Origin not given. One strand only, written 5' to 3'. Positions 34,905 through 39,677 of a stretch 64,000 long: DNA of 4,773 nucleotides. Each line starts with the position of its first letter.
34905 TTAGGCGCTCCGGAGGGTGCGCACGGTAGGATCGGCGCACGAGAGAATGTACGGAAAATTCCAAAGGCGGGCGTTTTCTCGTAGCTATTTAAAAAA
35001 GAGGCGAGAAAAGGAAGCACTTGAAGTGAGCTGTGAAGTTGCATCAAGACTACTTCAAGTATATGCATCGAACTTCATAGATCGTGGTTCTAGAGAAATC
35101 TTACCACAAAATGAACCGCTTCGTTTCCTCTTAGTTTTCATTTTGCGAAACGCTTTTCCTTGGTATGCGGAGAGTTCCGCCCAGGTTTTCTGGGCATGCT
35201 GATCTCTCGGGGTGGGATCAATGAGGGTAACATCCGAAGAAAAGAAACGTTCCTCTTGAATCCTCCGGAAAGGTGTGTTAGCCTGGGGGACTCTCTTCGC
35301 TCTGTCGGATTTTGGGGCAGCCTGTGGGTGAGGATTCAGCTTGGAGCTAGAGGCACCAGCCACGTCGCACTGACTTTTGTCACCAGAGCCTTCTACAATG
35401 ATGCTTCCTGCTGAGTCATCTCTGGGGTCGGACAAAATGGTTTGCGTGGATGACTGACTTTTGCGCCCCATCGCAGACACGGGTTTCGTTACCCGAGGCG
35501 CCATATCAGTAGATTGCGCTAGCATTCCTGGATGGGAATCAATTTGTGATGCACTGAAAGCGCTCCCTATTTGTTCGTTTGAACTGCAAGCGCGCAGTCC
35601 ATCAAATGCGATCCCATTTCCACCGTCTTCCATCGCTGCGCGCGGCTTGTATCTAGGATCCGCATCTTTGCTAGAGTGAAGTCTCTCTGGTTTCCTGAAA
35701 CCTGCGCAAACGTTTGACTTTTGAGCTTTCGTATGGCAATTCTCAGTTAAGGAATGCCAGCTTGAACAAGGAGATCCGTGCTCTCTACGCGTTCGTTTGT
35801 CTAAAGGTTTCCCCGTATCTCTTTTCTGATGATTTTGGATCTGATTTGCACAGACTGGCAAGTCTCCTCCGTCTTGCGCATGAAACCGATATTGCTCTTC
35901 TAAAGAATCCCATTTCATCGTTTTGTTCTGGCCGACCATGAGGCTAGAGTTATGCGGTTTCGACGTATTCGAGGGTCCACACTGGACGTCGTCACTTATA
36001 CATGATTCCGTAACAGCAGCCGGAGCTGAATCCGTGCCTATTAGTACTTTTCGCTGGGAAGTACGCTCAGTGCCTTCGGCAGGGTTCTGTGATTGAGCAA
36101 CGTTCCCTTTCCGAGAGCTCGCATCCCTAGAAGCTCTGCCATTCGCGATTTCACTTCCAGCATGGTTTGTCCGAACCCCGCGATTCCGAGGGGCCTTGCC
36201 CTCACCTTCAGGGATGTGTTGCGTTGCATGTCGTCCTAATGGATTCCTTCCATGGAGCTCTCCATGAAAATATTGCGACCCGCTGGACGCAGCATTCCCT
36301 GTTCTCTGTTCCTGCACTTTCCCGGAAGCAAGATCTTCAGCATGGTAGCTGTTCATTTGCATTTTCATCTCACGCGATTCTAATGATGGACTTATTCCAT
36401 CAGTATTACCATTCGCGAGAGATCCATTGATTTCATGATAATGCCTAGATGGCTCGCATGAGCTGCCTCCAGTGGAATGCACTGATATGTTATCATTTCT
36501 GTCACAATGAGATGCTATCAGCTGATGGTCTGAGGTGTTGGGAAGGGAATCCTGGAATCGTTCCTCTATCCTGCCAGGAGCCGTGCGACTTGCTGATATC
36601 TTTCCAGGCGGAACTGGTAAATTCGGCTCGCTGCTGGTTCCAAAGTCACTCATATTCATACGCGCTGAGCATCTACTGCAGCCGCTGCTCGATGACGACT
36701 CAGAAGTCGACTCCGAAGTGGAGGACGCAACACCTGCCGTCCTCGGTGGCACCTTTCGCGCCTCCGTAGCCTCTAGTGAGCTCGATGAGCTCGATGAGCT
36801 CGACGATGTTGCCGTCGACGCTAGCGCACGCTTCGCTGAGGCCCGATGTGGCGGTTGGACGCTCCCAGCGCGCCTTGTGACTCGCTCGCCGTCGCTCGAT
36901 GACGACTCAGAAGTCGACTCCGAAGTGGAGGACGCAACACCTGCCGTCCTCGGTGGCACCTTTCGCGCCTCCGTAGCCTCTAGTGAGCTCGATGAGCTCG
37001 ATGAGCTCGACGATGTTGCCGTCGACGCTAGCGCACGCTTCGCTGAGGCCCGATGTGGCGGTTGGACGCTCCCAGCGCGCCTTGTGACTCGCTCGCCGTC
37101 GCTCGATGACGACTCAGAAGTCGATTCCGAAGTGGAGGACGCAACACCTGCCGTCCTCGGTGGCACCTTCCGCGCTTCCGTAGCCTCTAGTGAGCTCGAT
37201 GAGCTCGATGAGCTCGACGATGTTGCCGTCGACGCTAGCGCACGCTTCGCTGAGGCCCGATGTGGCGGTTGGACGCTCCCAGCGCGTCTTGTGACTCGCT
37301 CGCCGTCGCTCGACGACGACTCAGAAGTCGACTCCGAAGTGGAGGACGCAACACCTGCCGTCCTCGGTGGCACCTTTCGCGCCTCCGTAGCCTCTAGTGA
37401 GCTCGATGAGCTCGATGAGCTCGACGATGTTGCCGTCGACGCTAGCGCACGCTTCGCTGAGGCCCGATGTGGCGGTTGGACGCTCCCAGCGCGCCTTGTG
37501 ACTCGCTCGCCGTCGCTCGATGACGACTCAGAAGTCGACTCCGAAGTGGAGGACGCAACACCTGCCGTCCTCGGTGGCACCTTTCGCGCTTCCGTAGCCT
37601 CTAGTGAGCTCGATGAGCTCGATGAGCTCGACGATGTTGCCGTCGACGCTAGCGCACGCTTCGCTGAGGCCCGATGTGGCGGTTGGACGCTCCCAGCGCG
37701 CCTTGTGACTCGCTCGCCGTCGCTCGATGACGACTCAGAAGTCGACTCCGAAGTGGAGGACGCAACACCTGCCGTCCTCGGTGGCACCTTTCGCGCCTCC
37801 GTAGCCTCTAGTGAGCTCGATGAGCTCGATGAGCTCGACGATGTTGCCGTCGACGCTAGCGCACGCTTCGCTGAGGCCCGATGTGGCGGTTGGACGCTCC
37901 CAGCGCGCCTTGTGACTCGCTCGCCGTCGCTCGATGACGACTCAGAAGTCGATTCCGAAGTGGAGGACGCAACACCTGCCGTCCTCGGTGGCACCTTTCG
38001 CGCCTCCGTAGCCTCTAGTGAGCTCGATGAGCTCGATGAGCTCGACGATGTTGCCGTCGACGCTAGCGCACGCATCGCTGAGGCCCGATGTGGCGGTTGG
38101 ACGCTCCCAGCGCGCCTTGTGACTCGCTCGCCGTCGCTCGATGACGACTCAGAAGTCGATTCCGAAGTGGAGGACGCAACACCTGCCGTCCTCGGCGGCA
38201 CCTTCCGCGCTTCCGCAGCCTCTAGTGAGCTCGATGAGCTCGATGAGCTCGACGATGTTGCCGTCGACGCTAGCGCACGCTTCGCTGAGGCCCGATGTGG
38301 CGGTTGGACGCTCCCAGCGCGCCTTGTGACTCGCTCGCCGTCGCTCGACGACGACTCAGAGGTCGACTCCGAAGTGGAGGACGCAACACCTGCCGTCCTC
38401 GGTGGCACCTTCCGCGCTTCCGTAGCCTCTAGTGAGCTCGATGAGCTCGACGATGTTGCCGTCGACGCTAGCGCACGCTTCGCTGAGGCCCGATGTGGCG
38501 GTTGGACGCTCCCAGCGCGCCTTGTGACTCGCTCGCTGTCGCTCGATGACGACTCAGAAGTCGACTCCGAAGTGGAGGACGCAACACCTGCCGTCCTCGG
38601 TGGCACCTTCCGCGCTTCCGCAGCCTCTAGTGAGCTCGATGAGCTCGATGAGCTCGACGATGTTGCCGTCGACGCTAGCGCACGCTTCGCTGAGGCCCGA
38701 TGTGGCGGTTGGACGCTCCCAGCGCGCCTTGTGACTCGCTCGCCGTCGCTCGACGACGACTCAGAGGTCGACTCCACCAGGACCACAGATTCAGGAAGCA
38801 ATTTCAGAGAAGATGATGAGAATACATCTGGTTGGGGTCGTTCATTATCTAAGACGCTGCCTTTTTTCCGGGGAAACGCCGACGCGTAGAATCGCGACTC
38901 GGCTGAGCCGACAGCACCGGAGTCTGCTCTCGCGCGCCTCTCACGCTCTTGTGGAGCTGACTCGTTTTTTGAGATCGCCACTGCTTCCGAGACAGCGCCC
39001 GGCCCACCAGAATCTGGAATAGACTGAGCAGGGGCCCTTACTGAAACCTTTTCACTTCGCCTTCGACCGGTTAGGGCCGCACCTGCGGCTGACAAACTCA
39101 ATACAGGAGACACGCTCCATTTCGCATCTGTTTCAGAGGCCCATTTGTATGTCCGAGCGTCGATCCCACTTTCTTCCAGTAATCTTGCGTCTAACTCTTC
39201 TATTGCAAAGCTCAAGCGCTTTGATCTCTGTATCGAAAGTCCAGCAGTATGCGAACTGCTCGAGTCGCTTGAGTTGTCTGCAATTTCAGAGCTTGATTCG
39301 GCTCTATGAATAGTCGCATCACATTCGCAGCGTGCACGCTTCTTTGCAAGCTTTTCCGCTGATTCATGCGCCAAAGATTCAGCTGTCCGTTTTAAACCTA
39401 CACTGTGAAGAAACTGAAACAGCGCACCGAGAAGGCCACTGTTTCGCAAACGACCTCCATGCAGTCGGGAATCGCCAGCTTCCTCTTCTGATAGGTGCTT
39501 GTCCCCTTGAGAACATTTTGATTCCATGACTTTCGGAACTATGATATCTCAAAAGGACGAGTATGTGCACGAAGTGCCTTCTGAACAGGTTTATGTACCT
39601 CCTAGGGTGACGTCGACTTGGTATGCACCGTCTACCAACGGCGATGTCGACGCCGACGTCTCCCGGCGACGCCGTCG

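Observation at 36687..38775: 207-bp x ~10 coding minisatellite, open on both strands, in a LisH-domain Ser-rich protein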

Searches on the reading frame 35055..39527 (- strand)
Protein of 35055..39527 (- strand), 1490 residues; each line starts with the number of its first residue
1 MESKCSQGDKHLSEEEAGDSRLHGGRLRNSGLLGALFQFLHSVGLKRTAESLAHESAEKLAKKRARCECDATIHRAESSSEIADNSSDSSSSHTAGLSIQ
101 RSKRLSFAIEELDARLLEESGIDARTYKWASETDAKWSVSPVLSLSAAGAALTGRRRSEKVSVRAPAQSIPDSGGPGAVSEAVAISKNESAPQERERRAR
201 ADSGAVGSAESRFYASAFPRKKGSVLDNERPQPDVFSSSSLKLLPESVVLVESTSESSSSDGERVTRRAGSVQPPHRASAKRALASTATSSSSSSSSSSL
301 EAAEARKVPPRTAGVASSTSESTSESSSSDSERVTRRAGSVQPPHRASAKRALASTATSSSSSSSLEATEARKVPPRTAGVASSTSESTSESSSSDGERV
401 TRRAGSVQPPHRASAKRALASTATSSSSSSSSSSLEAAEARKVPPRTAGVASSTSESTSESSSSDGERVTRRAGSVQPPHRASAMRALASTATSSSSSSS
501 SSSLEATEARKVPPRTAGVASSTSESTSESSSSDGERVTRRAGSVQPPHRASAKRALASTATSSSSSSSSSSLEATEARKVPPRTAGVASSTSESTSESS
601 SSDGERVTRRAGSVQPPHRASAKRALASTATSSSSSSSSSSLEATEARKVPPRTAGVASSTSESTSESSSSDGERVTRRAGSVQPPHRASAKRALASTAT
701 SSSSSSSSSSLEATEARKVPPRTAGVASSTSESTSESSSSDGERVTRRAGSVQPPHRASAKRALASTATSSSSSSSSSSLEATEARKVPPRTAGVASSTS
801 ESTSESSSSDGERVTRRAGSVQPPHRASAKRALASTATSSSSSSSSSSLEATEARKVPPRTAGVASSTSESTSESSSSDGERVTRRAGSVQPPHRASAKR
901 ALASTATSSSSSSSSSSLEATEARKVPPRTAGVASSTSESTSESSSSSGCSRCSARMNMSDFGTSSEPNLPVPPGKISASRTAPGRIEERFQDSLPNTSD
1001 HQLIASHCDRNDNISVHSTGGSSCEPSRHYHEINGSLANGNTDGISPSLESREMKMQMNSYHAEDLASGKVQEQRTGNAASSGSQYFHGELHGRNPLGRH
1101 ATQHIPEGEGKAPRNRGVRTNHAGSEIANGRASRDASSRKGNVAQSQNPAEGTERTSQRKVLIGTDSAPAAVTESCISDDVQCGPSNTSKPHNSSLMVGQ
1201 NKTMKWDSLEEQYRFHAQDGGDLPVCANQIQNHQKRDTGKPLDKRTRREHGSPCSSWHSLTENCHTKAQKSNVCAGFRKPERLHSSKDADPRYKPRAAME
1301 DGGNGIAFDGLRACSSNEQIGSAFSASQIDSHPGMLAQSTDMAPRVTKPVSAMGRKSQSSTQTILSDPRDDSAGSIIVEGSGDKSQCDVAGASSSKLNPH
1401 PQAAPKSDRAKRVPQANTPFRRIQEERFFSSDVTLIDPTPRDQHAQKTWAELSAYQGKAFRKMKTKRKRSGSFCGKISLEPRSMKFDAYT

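Call 4: search_protein_families(library=pfam, proteins=[window:35055-39527:-], max_evalue=1)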
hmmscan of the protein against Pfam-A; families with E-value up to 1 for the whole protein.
window:35055-39527:- (1490 aa): 2 families
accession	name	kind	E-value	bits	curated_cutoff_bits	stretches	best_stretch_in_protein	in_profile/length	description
PF05022.17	SRP40_C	-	2.3e-09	38.4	28.6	1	1419-1486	1-76/76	SRP40, C-terminal domain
PF16450.11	Prot_ATP_ID_OB_C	-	1.4e-07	31.7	23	0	244-273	8-32/56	Proteasomal ATPase OB C-terminal domain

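Call 17: list_cluster_members(proteins=[window:35055-39527:-, window:858-4385:+, window:16301-19540:-, window:30901-33063:+, window:42383-45043:-, window:24553-25938:+, window:50867-52681:-])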
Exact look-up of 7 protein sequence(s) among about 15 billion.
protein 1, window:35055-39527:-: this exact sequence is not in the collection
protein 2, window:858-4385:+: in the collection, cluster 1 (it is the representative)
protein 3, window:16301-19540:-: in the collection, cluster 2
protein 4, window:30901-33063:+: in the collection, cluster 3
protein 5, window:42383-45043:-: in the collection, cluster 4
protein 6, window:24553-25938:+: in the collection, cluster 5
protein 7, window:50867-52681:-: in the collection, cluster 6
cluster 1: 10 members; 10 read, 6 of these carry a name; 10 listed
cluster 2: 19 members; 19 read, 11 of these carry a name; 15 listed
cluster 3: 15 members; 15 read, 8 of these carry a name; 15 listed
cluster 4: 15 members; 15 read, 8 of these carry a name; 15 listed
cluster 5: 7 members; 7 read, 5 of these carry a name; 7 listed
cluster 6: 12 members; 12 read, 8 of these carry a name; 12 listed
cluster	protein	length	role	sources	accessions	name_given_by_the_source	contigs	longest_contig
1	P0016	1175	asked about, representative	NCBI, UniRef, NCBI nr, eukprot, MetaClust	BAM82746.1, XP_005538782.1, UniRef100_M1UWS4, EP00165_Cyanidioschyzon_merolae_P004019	RNA polymerase I second largest subunit [Cyanidioschyzon merolae strain 10D] | DNA-directed RNA polymerase subunit beta n=1 Tax=Cyanidioschyzon merolae (strain ... | XP_005538782.1 RNA polymerase I second largest subunit [Cyanidioschyzon merolae strain ...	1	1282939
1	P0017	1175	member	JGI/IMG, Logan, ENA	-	DNA-directed RNA polymerase I subunit RPA2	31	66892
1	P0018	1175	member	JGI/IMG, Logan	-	DNA-directed RNA polymerase I subunit RPA2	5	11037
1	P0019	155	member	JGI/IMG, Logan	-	DNA-directed RNA polymerase I subunit RPA2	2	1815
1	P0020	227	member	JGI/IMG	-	DNA-directed RNA polymerase I subunit RPA2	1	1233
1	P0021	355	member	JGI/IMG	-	DNA-directed RNA polymerase I subunit RPA2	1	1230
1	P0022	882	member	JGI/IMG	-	-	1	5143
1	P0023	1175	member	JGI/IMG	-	-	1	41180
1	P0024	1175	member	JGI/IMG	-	-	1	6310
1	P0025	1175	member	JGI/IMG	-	-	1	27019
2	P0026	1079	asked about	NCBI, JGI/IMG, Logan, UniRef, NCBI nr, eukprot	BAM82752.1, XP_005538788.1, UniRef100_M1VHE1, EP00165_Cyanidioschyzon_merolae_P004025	guanosine-3',5'-bis(diphosphate) 3'-pyrophosphohydrolase [Cyanidioschyzon merolae strain ... | (p)ppGpp synthase/HD superfamily hydrolase | Putative GTP diphosphokinase RSH1, chloroplastic n=1 Tax=Cyanidioschyzon merolae (strain ...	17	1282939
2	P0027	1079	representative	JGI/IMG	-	(p)ppGpp synthase/HD superfamily hydrolase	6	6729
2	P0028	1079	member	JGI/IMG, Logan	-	(p)ppGpp synthase/HD superfamily hydrolase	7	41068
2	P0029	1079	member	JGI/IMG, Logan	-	(p)ppGpp synthase/HD superfamily hydrolase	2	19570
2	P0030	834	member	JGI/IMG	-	(p)ppGpp synthase/HD superfamily hydrolase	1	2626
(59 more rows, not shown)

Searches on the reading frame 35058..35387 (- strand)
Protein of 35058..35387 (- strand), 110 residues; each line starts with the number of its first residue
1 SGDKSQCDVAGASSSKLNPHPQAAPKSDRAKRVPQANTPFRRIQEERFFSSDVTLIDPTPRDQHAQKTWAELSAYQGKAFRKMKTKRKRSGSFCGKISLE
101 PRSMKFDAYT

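Call 36: search_protein_representatives(protein=window:35058-35387:-)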
Query: 110 residues. Proteins with E-value up to 0.001 (for the whole library): 4; up to 1e-10: 2; up to 1e-30: 1. The best 4 are listed.
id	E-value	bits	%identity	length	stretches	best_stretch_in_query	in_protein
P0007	1.6e-65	234.6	100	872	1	1-110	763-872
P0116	2.5e-30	121.5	62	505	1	22-108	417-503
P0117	2.7e-06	44.4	39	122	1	27-108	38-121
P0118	1.2e-04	39.1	33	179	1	4-108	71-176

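Call 39: find_related_loci(query=P0116, collection=metagenome_contigs, flank=10000)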
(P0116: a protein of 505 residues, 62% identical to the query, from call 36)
Query P0116 (505 aa) in metagenome_contigs; peptide patterns used: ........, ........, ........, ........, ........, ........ (x = any residue, [..] = any of these).
112 stretches matched a pattern, but none encodes a relative of the query by tblastn (E <= 1e-3).

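Call 41: find_homologous_proteins(query=P0116, max_evalue=0.001)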
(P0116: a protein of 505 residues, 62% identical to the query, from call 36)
Query P0116 (505 aa): 11 proteins with E <= 0.001 among 8000 candidates.
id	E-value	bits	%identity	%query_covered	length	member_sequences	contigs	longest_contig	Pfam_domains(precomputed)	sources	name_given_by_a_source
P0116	0.0e+0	1129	100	100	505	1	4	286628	PF05022.18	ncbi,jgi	jgi:hypothetical protein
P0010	1.1e-28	119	68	16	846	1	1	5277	PF05022.18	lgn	-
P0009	1.1e-28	119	68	16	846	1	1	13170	PF05022.18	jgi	-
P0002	1.1e-28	119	68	16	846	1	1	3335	PF05022.18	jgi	jgi:hypothetical protein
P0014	1.1e-28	119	68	16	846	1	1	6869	PF05022.18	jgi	jgi:hypothetical protein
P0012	1.1e-28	119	37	39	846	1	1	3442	PF05022.18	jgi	jgi:hypothetical protein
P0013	1.1e-28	119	37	39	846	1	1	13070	PF05022.18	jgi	-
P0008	1.1e-28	119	37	39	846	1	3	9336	PF05022.18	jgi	jgi:hypothetical protein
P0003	1.2e-28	119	68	16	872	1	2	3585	PF05022.18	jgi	jgi:hypothetical protein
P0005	1.2e-28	119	68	16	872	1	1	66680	PF05022.18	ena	-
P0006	1.2e-28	119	68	16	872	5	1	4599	PF05022.18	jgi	jgi:hypothetical protein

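Call 42: find_encoding_contigs(protein=P0116, flank=10000, max_places=4)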
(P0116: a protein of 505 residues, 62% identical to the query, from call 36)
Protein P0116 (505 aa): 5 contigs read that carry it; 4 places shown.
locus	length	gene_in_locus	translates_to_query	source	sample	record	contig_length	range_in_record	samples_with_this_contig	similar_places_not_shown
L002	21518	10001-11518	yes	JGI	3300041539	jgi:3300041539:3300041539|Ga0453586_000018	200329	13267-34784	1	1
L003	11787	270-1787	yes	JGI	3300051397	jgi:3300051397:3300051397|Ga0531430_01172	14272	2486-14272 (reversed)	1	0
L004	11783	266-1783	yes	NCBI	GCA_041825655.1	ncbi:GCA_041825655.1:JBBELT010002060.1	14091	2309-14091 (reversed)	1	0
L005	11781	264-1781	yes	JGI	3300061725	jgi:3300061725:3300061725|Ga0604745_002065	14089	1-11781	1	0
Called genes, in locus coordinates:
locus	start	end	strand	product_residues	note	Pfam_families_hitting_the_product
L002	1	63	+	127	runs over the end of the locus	-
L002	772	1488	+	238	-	PF02657:SufE, PF01722:BolA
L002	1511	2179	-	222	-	PF00717:Peptidase_S24 (weak)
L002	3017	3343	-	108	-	-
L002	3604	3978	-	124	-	-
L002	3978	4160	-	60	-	-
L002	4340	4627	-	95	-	-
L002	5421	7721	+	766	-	PF01637:ATPase_2 (faint), PF13191:AAA_16 (weak), PF23569:NBD_SMAX1, PF00004:AAA, PF17871:AAA_lid_9, PF07724:AAA_2, PF07728:AAA_5, PF10431:ClpB_D2-small, +2 more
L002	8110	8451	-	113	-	-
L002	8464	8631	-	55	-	-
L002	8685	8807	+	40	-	-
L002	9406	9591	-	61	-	-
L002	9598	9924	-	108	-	-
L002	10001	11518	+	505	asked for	PF05022:SRP40_C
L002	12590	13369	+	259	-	PF16912:Glu_dehyd_C (faint), PF00107:ADH_zinc_N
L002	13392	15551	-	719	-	PF00005:ABC_tran (faint), PF01695:IstB_IS21 (faint), PF03215:Rad17 (faint), PF13191:AAA_16 (faint), PF00004:AAA, PF17862:AAA_lid_3, PF00004:AAA, PF17862:AAA_lid_3, +14 more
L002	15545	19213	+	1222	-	-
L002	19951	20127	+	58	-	-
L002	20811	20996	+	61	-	-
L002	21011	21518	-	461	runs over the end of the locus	PF00432:Prenyltrans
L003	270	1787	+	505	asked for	PF05022:SRP40_C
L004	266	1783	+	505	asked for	PF05022:SRP40_C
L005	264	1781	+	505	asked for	PF05022:SRP40_C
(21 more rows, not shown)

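Call 47: search_protein_families(library=pfam, proteins=[L002:8672-11518:+, L002:8672-9000:+], max_evalue=10)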
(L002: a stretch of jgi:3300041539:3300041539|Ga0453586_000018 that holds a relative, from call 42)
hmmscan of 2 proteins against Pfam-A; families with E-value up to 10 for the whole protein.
L002:8672-11518:+ (948 aa): 1 family
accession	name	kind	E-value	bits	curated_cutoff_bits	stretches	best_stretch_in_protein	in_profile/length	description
PF05022.17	SRP40_C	-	1.4e-10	42.3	28.6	1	877-944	1-76/76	SRP40, C-terminal domain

L002:8672-9000:+ (109 aa): 0 families
